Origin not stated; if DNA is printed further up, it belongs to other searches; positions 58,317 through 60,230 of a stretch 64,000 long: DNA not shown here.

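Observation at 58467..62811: Lipid-modification-flavoured island: ADPS-like FAD oxidase, haloalkane dehalogenase, orphan HicB-like, B12-radical-SAM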

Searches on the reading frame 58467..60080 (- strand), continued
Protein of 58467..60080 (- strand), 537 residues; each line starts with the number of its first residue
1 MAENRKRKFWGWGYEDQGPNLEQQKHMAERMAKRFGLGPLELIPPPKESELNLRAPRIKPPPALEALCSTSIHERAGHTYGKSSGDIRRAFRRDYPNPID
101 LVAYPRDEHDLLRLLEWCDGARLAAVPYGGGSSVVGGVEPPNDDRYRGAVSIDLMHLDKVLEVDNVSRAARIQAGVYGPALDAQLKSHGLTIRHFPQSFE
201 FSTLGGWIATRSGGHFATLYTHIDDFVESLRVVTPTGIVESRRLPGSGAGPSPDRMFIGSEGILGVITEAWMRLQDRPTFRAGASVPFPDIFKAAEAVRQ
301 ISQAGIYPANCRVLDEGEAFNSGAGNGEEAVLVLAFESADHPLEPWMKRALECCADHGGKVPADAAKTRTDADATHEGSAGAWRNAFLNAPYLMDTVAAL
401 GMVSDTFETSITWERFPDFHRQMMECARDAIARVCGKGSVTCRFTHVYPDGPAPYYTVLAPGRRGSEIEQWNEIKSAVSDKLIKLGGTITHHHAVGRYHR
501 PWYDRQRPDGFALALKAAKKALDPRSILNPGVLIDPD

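Call 23: find_homologous_proteins(query=window:58467-60080:-, max_evalue=1e-20)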
Query window:58467-60080:- (537 aa): 8000 proteins with E <= 1e-20 among 8000 candidates; the best 120 are listed.
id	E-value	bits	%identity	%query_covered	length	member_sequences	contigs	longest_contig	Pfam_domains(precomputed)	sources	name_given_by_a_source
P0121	0.0e+0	1172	92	100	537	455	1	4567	PF01565.29,PF02913.25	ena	-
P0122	0.0e+0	1157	91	100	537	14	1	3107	PF01565.29,PF02913.25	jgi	-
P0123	0.0e+0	1130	-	-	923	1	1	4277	PF01565.29,PF02913.25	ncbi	-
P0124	0.0e+0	1119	88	100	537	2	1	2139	PF01565.29,PF02913.25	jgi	-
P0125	0.0e+0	1094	85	100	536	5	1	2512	PF01565.29,PF02913.25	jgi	jgi:alkyldihydroxyacetonephosphate synthase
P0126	0.0e+0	1092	85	100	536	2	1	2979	PF01565.29,PF02913.25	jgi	jgi:alkyldihydroxyacetonephosphate synthase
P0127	0.0e+0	1087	87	100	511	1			PF01565.29,PF02913.25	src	-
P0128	0.0e+0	1084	85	100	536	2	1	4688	PF01565.29,PF02913.25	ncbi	-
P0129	0.0e+0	1077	84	100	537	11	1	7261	PF01565.29,PF02913.25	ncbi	-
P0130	0.0e+0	1046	82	100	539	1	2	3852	PF01565.29,PF02913.25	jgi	jgi:alkyldihydroxyacetonephosphate synthase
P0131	0.0e+0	1045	82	100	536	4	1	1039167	PF01565.29,PF02913.25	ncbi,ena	-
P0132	0.0e+0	1045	82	100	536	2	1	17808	PF01565.29,PF02913.25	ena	-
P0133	0.0e+0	1038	81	100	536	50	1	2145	PF01565.29,PF02913.25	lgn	-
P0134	0.0e+0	1032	80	100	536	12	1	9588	PF01565.29,PF02913.25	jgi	jgi:alkyldihydroxyacetonephosphate synthase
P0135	0.0e+0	1031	80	99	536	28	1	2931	PF01565.29,PF02913.25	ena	-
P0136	0.0e+0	1026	80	100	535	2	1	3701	PF01565.29,PF02913.25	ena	-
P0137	0.0e+0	1022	80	100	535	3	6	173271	PF01565.29,PF02913.25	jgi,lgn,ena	jgi:alkyldihydroxyacetonephosphate synthase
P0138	0.0e+0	1020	79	100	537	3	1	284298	PF01565.29,PF02913.25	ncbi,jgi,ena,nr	ncbi:MAG TPA: FAD-binding oxidoreductase [Candidatus Binataceae bacterium]|nr:FAD-binding oxidoreduc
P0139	0.0e+0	1018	79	100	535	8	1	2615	PF01565.29,PF02913.25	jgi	jgi:alkyldihydroxyacetonephosphate synthase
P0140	0.0e+0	1016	79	100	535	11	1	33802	PF01565.29,PF02913.25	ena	-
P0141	0.0e+0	1013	78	100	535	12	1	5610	PF01565.29,PF02913.25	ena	-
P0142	2.3e-297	1005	79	100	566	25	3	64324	PF01565.29,PF02913.25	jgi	jgi:alkyldihydroxyacetonephosphate synthase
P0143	9.4e-297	1003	79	100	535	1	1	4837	PF01565.29,PF02913.25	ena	-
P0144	2.2e-296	1002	78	100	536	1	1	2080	PF01565.29,PF02913.25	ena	-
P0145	2.5e-296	1002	78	100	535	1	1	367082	PF01565.29,PF02913.25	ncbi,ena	-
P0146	3.7e-296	1001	79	100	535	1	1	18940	PF01565.29,PF02913.25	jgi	jgi:alkyldihydroxyacetonephosphate synthase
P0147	7.2e-296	1000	79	100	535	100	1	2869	PF01565.29,PF02913.25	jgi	jgi:alkyldihydroxyacetonephosphate synthase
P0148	1.1e-295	1000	79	100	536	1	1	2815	PF01565.29,PF02913.25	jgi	jgi:alkyldihydroxyacetonephosphate synthase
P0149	2.5e-295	998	79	100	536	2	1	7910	PF01565.29,PF02913.25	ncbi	-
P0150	4.3e-294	994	79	100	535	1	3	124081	PF01565.29,PF02913.25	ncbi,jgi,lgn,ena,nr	ncbi:MAG TPA: FAD-binding oxidoreductase [Candidatus Binataceae bacterium]|nr:FAD-binding oxidoreduc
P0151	6.3e-294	994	79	100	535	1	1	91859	PF01565.29,PF02913.25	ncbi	-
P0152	6.6e-294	994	77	100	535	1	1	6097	PF01565.29,PF02913.25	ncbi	ncbi:MAG: FAD-binding oxidoreductase [Candidatus Binataceae bacterium]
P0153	6.8e-293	990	79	100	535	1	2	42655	PF01565.29,PF02913.25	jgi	jgi:alkyldihydroxyacetonephosphate synthase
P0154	3.2e-291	985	76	99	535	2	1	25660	PF01565.29,PF02913.25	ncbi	-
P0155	4.4e-291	984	77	100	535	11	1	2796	PF01565.29,PF02913.25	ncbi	-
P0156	2.6e-290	982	77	100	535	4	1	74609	PF01565.29,PF02913.25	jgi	jgi:alkyldihydroxyacetonephosphate synthase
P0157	2.7e-290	982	76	100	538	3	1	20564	PF01565.29,PF02913.25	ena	-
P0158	3.5e-290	981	77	100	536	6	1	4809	PF01565.29,PF02913.25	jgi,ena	-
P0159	5.1e-290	981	77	100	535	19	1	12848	PF01565.29,PF02913.25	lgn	-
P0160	5.7e-290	981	78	100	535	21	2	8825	PF01565.29,PF02913.25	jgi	jgi:alkyldihydroxyacetonephosphate synthase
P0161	1.2e-289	980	76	100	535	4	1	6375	PF01565.29,PF02913.25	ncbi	-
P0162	1.8e-289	979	76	99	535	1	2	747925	PF01565.29,PF02913.25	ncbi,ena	ncbi:MAG: FAD-binding oxidoreductase [Candidatus Binataceae bacterium]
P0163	3.8e-289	978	76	100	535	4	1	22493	PF01565.29,PF02913.25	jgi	-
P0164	5.9e-289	977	78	100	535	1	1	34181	PF01565.29,PF02913.25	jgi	jgi:alkyldihydroxyacetonephosphate synthase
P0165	7.0e-289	977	77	99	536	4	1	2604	PF01565.29,PF02913.25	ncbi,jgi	jgi:alkyldihydroxyacetonephosphate synthase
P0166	8.8e-289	977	76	100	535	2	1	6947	PF01565.29,PF02913.25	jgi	jgi:alkyldihydroxyacetonephosphate synthase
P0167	1.4e-288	976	76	100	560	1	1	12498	PF01565.29,PF02913.25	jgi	jgi:alkyldihydroxyacetonephosphate synthase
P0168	5.5e-288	974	76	100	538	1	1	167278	PF01565.29,PF02913.25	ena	-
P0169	9.4e-288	973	76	100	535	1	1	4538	PF01565.29,PF02913.25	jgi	jgi:alkyldihydroxyacetonephosphate synthase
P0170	9.8e-288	973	75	100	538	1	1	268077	PF01565.29,PF02913.25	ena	-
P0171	1.3e-287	973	76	100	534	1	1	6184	PF01565.29,PF02913.25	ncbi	ncbi:MAG: FAD-binding oxidoreductase [Candidatus Binataceae bacterium]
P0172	1.5e-287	973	75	100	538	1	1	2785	PF01565.29,PF02913.25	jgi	jgi:alkyldihydroxyacetonephosphate synthase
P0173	1.5e-287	973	77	100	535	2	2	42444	PF01565.29,PF02913.25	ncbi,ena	-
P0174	3.8e-287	971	75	100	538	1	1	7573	PF01565.29,PF02913.25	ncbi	-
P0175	4.2e-287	971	76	100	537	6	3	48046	PF01565.29,PF02913.25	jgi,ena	-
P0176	4.8e-287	971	76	100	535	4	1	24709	PF01565.29,PF02913.25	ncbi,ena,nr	ncbi:MAG TPA: FAD-binding oxidoreductase [Candidatus Binataceae bacterium]|nr:FAD-binding oxidoreduc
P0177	6.0e-287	971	75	100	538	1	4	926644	PF01565.29,PF02913.25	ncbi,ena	-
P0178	7.4e-287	970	77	100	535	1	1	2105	PF01565.29,PF02913.25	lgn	-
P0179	7.9e-287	970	76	100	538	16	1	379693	PF01565.29,PF02913.25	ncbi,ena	-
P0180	9.4e-287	970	75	100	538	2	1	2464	PF01565.29,PF02913.25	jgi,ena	-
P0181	1.1e-286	970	75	100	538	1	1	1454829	PF01565.29,PF02913.25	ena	-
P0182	1.1e-286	970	76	100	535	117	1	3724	PF01565.29,PF02913.25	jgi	-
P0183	1.8e-286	969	76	100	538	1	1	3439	PF01565.29,PF02913.25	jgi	jgi:alkyldihydroxyacetonephosphate synthase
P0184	2.2e-286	969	76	100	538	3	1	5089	PF01565.29,PF02913.25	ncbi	-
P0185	4.5e-286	968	76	100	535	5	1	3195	PF01565.29,PF02913.25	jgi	jgi:alkyldihydroxyacetonephosphate synthase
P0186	7.8e-286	967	75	100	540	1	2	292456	PF01565.29,PF02913.25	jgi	jgi:alkyldihydroxyacetonephosphate synthase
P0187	1.6e-285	966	75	100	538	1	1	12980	PF01565.29,PF02913.25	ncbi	ncbi:MAG: FAD-binding oxidoreductase [Candidatus Binataceae bacterium]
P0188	2.2e-285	966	76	100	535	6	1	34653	PF01565.29,PF02913.25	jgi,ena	-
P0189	2.5e-285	965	77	99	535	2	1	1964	PF01565.29,PF02913.25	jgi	jgi:alkyldihydroxyacetonephosphate synthase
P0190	2.6e-285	965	75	100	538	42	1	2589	PF01565.29,PF02913.25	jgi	jgi:alkyldihydroxyacetonephosphate synthase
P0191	2.7e-285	965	75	100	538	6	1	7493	PF01565.29,PF02913.25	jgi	-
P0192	4.1e-285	965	75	100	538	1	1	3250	PF01565.29,PF02913.25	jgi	jgi:alkyldihydroxyacetonephosphate synthase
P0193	4.3e-285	965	75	100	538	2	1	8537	PF01565.29,PF02913.25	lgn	-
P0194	4.6e-285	965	76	100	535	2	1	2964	PF01565.29,PF02913.25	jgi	-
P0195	5.1e-285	964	74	100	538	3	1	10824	PF01565.29,PF02913.25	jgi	jgi:alkyldihydroxyacetonephosphate synthase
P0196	5.4e-285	964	75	100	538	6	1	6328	PF01565.29,PF02913.25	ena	-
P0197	7.0e-285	964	75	100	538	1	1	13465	PF01565.29,PF02913.25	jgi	jgi:alkyldihydroxyacetonephosphate synthase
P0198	7.0e-285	964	75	100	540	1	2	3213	PF01565.29,PF02913.25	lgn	-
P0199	8.2e-285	964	75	100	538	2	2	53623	PF01565.29,PF02913.25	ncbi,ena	-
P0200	1.3e-284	963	75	100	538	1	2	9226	PF01565.29,PF02913.25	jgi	jgi:alkyldihydroxyacetonephosphate synthase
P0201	1.9e-284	963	75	100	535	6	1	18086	PF01565.29,PF02913.25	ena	-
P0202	2.2e-284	962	74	100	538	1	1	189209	PF01565.29,PF02913.25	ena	-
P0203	2.4e-284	962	75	100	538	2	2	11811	PF01565.29,PF02913.25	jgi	jgi:alkyldihydroxyacetonephosphate synthase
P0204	3.0e-284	962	75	100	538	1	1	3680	PF01565.29,PF02913.25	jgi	jgi:alkyldihydroxyacetonephosphate synthase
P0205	3.1e-284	962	75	100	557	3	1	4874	PF01565.29,PF02913.25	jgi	jgi:alkyldihydroxyacetonephosphate synthase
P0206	4.2e-284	961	76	99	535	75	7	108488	PF01565.29,PF02913.25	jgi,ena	jgi:alkyldihydroxyacetonephosphate synthase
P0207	4.6e-284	961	75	99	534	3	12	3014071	PF01565.29,PF02913.25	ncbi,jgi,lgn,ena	-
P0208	5.3e-284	961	76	99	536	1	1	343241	PF01565.29,PF02913.25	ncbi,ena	-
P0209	7.5e-284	961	76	99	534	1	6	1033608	PF01565.29,PF02913.25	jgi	jgi:alkyldihydroxyacetonephosphate synthase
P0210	9.4e-284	960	74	100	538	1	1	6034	PF01565.29,PF02913.25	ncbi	-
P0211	9.9e-284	960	76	100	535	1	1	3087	PF01565.29,PF02913.25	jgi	jgi:alkyldihydroxyacetonephosphate synthase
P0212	1.7e-283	959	74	100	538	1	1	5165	PF01565.29,PF02913.25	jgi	jgi:alkyldihydroxyacetonephosphate synthase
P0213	2.6e-283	959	75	100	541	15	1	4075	PF01565.29,PF02913.25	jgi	jgi:alkyldihydroxyacetonephosphate synthase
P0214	4.2e-283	958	75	100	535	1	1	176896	PF01565.29,PF02913.25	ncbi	-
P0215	4.6e-283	958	75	100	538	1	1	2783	PF01565.29,PF02913.25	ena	-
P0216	5.9e-283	958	74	100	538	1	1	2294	PF01565.29,PF02913.25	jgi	jgi:alkyldihydroxyacetonephosphate synthase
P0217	7.5e-283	957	75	100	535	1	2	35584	PF01565.29,PF02913.25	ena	-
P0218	1.0e-282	957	74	100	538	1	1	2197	PF01565.29,PF02913.25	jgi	-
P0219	1.1e-282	957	76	100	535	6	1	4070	PF01565.29,PF02913.25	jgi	-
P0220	1.1e-282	957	74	100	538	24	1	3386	PF01565.29,PF02913.25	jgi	jgi:alkyldihydroxyacetonephosphate synthase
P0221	1.2e-282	957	74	100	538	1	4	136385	PF01565.29,PF02913.25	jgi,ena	-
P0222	1.7e-282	956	76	100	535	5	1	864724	PF01565.29,PF02913.25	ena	-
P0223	2.0e-282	956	74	100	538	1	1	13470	PF01565.29,PF02913.25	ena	-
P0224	2.4e-282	956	75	100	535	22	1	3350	PF01565.29,PF02913.25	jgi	jgi:alkyldihydroxyacetonephosphate synthase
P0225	2.8e-282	955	74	100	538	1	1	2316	PF01565.29,PF02913.25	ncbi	-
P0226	2.8e-282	955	74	100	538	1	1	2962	PF01565.29,PF02913.25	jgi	jgi:alkyldihydroxyacetonephosphate synthase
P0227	3.0e-282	955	74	100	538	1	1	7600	PF01565.29,PF02913.25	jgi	jgi:alkyldihydroxyacetonephosphate synthase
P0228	3.1e-282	955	74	100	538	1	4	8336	PF01565.29,PF02913.25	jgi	jgi:alkyldihydroxyacetonephosphate synthase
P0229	4.3e-282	955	75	100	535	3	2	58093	PF01565.29,PF02913.25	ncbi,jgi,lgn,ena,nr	ncbi:MAG TPA: FAD-binding oxidoreductase [Candidatus Binataceae bacterium]|nr:FAD-binding oxidoreduc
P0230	4.5e-282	955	75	100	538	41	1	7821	PF01565.29,PF02913.25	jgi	jgi:alkyldihydroxyacetonephosphate synthase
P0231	5.8e-282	954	74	100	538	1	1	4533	PF01565.29,PF02913.25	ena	-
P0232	5.9e-282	954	74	100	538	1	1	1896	PF01565.29,PF02913.25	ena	-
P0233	6.0e-282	954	74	100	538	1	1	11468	PF01565.29,PF02913.25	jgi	jgi:alkyldihydroxyacetonephosphate synthase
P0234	9.0e-282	954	74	100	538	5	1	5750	PF01565.29,PF02913.25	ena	-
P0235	1.4e-281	953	74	100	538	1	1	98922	PF01565.29,PF02913.25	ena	-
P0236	1.4e-281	953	74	100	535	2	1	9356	PF01565.29,PF02913.25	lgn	-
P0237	2.3e-281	952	74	100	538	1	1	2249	PF01565.29,PF02913.25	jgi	jgi:alkyldihydroxyacetonephosphate synthase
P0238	2.4e-281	952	74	100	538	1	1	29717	PF01565.29,PF02913.25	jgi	jgi:alkyldihydroxyacetonephosphate synthase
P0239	2.8e-281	952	74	100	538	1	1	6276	PF01565.29,PF02913.25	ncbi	-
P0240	3.0e-281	952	74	100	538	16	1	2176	PF01565.29,PF02913.25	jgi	-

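Call 39: search_dna_similar(query=window:58467-60080:-, collection=plasmids, mode=protein, max_evalue=1e-30, max_rows=25)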
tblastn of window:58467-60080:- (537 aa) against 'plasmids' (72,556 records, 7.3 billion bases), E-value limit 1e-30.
Records with a match: 41; places in all: 48; records where one place covers at least 80% of the query: 37.
Best place of each record, by identity: <60% 41.
By first word of the organism name: Streptomyces 7; Cupriavidus 7; Aminobacter 3; Roseovarius 3; Sulfitobacter 3; Moraxella 3; Mycobacterium 1; Bradyrhizobium 1; Rhodococcus 1; Ancylobacter 1; and 11 more.
By predicted mobility (MOB-suite, as given by PLSDB): non-mobilizable 16; mobilizable 14; conjugative 11.
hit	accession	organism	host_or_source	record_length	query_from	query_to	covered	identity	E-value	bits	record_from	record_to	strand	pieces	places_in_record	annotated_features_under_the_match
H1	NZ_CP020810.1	Mycobacterium dioxanotrophicus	Single cell,river sediment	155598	3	536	99%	55.1%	0e+0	603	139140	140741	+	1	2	FAD-binding oxidoreductase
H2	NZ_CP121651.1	Bradyrhizobium sp. CB82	Stylosanthes guianensis,cell culture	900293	4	534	99%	55.3%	2e-174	553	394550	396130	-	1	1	FAD-binding oxidoreductase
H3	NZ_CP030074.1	Streptomyces cadmiisoli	Whole organism,soil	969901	7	534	98%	55.3%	2e-159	510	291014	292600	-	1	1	FAD-binding oxidoreductase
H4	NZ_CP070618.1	Rhodococcus pseudokoreensis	cell culture,rhizosphere of apple ...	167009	3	536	99%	54.3%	0e+0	597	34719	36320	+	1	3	FAD-binding oxidoreductase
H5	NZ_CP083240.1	Ancylobacter polymorphus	activated sludge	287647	1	536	100%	54.0%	0e+0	579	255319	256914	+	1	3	FAD-binding oxidoreductase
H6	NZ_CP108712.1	Streptomyces sp. NBC_01001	-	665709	5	535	99%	54.5%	4e-151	486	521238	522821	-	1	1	FAD-binding oxidoreductase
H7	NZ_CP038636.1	Cupriavidus oxalaticus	whole organism,sewage sludge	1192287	3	536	99%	52.3%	4e-170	540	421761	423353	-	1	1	none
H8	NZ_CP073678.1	Cupriavidus sp. KK10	Isolate,A bacterial consortium from ...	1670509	3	536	99%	52.3%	7e-170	540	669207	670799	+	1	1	none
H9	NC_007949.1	Polaromonas sp. JS666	-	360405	3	536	99%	52.3%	2e-168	536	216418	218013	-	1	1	FAD-binding oxidoreductase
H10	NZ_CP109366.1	Streptomyces sp. NBC_01558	-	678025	4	535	99%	51.6%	5e-149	480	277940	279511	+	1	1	FAD-binding oxidoreductase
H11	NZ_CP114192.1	Aminobacter sp. NyZ550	-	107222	6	535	99%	51.7%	2e-168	536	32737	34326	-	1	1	FAD-binding oxidoreductase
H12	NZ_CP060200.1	Aminobacter sp. MDW-2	cell culture,soil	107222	6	535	99%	51.7%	2e-168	536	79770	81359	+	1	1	FAD-binding oxidoreductase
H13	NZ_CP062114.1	Aminobacter sp. SR38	bacterial pure culture,soil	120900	6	535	99%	51.7%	2e-168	536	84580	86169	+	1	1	FAD-binding oxidoreductase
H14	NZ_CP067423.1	Skermanella sp. TT6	Homo sapiens,single cell,skin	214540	6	535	99%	51.7%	2e-168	536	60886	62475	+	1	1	FAD-binding oxidoreductase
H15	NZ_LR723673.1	Pseudorhizobium flavum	Paddy soil under the long-term ...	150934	6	535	99%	51.7%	2e-167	532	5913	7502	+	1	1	FAD-binding oxidoreductase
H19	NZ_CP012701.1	Sphingopyxis macrogoltabida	whole organism,activated sludge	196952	6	535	99%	51.2%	1e-168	536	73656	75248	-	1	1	FAD-binding oxidoreductase | FAD-binding protein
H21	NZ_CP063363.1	Xanthobacter dioxanivorans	pure culture,active sludge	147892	5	535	99%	50.3%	2e-165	527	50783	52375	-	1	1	FAD-binding oxidoreductase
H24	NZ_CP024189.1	Moraxella osloensis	single cell,skin swab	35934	1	536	100%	47.8%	4e-153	491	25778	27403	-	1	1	FAD-binding oxidoreductase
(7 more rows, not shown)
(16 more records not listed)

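Call 40: get_annotated_region(hit=H1, flank=7000)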
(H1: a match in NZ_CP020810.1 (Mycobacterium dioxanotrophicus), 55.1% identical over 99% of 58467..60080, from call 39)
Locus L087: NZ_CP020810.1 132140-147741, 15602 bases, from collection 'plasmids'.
description: Mycobacterium dioxanotrophicus strain PH-06 plasmid unnamed1, complete sequence
organism: Mycobacterium dioxanotrophicus (NCBI taxid 482462)
taxonomy: Bacteria; Actinomycetota; Actinomycetes; Mycobacteriales; Mycobacteriaceae; Mycobacterium; Mycobacterium dioxanotrophicus
host: -; source: Single cell,river sediment; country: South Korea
typing (MOB-suite, as given by PLSDB): mobilizable; relaxase MOBF
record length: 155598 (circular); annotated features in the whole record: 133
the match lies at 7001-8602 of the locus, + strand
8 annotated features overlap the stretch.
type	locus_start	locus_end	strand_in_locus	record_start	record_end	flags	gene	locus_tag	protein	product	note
CDS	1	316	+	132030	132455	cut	-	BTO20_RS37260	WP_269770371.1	MmpS family transport accessory protein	-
CDS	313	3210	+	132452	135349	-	-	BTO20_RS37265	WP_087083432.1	MMPL family transporter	-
CDS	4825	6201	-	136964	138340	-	-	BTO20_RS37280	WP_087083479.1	NADP-dependent succinic semialdehyde dehydrogenase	-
CDS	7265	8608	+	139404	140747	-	-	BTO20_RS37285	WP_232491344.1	FAD-binding oxidoreductase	-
CDS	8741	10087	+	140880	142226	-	-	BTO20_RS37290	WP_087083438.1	MFS transporter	GO:0055085 - transmembrane transport [Evidence IEA]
CDS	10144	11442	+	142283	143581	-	-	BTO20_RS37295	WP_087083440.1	hydroxyacid-oxoacid transhydrogenase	GO:0006629 - lipid metabolic process [Evidence IEA]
CDS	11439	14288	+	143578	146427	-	-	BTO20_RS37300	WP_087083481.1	FAD-binding and (Fe-S)-binding domain-containing protein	-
CDS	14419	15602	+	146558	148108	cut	-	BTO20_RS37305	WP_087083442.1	AMP-binding protein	-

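Call 41: get_annotated_region(hit=H9, flank=7000)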
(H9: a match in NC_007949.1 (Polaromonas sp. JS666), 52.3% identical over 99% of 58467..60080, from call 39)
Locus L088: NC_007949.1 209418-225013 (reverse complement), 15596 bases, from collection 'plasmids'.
description: Polaromonas sp. JS666 plasmid 1, complete sequence
organism: Polaromonas sp. JS666 (NCBI taxid 296591)
taxonomy: Bacteria; Pseudomonadota; Betaproteobacteria; Burkholderiales; Comamonadaceae; Polaromonas; Polaromonas sp. JS666
host: -; source: -; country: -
typing (MOB-suite, as given by PLSDB): conjugative; replicon rep_cluster_944; relaxase MOBH,MOBP; mating-pair formation MPF_T
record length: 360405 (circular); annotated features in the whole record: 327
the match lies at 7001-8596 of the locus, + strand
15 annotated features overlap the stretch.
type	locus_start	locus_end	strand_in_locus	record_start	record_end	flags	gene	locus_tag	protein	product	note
CDS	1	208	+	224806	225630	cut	-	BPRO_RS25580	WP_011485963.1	FadR/GntR family transcriptional regulator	-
CDS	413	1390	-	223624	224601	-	-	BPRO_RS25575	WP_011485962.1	tripartite tricarboxylate transporter substrate binding protein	-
CDS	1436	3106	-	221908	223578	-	ilvD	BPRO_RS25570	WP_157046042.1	dihydroxy-acid dehydratase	GO:0009097 - isoleucine biosynthetic process [Evidence IEA]; GO:0009099 - valine biosynthetic process [Evidence IEA]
CDS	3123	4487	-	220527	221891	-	-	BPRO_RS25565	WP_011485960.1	FAD-dependent oxidoreductase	-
CDS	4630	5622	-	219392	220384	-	-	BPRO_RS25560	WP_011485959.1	LacI family DNA-binding transcriptional regulator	GO:0006351 - DNA-templated transcription [Evidence IEA]; GO:0045892 - negative regulation of DNA-templated ...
CDS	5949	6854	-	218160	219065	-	-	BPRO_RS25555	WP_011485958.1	LysR substrate-binding domain-containing protein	-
CDS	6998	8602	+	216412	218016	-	-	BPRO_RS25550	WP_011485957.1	FAD-binding oxidoreductase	-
CDS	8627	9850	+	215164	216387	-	-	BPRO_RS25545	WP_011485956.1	CaiB/BaiF CoA-transferase family protein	-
CDS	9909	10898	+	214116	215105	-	-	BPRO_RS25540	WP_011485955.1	tripartite tricarboxylate transporter substrate binding protein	-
CDS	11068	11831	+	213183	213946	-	-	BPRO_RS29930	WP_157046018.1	IS5 family transposase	-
CDS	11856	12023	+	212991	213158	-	-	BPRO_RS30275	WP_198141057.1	hypothetical protein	-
CDS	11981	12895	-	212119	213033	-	-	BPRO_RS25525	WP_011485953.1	LysR family transcriptional regulator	-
CDS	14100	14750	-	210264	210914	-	-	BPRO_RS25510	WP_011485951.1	GntR family transcriptional regulator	-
CDS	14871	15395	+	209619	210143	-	-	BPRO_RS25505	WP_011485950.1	TRAP transporter small permease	-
CDS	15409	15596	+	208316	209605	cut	-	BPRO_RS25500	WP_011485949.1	TRAP transporter large permease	GO:0008643 - carbohydrate transport [Evidence IEA]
